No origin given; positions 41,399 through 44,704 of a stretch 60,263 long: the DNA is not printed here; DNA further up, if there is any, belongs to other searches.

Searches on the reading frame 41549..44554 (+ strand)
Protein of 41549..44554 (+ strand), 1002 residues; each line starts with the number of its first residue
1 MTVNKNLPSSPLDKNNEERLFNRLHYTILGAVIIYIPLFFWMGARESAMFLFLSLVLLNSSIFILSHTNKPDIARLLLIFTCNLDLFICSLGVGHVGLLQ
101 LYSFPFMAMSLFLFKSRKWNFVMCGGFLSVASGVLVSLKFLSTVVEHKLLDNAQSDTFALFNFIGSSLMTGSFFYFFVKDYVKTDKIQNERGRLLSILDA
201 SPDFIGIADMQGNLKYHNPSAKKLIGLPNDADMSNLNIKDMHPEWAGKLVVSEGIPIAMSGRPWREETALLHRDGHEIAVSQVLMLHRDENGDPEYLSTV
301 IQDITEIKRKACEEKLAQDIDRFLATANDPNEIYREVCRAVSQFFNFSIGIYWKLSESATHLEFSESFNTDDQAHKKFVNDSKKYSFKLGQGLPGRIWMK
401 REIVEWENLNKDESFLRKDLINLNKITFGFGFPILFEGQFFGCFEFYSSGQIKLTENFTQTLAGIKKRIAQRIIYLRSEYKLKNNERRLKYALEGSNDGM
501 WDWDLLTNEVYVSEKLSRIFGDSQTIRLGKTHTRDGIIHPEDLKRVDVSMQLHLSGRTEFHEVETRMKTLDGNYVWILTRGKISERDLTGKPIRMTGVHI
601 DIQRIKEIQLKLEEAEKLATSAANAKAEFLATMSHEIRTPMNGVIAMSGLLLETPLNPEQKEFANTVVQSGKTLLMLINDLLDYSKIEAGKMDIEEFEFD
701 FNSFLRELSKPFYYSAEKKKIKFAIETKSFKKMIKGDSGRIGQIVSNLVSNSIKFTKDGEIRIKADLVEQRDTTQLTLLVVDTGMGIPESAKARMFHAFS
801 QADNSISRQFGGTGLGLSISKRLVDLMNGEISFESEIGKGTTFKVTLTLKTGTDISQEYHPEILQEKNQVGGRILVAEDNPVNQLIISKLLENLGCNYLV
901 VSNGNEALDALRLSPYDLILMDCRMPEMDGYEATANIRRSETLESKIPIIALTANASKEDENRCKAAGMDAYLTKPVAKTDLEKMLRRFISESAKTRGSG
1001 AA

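Call 68: search_protein_families(library=pfam, proteins=[window:41549-44554:+], max_evalue=0.0001)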
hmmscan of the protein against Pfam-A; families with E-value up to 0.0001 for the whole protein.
window:41549-44554:+ (1002 aa): 9 families
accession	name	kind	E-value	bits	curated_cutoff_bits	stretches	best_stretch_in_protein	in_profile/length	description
PF02518.31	HATPase_c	-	3.4e-28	98.7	26.4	1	736-850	1-110/111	Histidine kinase-, DNA gyrase B-, and HSP90-like ATPase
PF00072.30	Response_reg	-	3.6e-27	95.2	30.2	1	874-986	1-110/111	Response regulator receiver domain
PF00512.31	HisKA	-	5.1e-21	74.9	26.9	1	625-690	1-66/66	His Kinase A (phospho-acceptor) domain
PF08447.18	PAS_3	-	5.3e-19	68.7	25.6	1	510-599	2-89/89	PAS fold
PF00989.32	PAS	-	3.3e-10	40.4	22.6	0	491-582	5-94/113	PAS fold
PF08448.16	PAS_4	-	6.6e-09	36.4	23.1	1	198-307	1-108/110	PAS fold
PF13185.12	GAF_2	-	8.8e-07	29.6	28.6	1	328-460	2-122/136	GAF domain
PF13188.13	PAS_8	-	3.9e-05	23.8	21.8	0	193-233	2-38/65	PAS domain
PF13426.13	PAS_9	-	8.6e-05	23.2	27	0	202-306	1-103/103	PAS domain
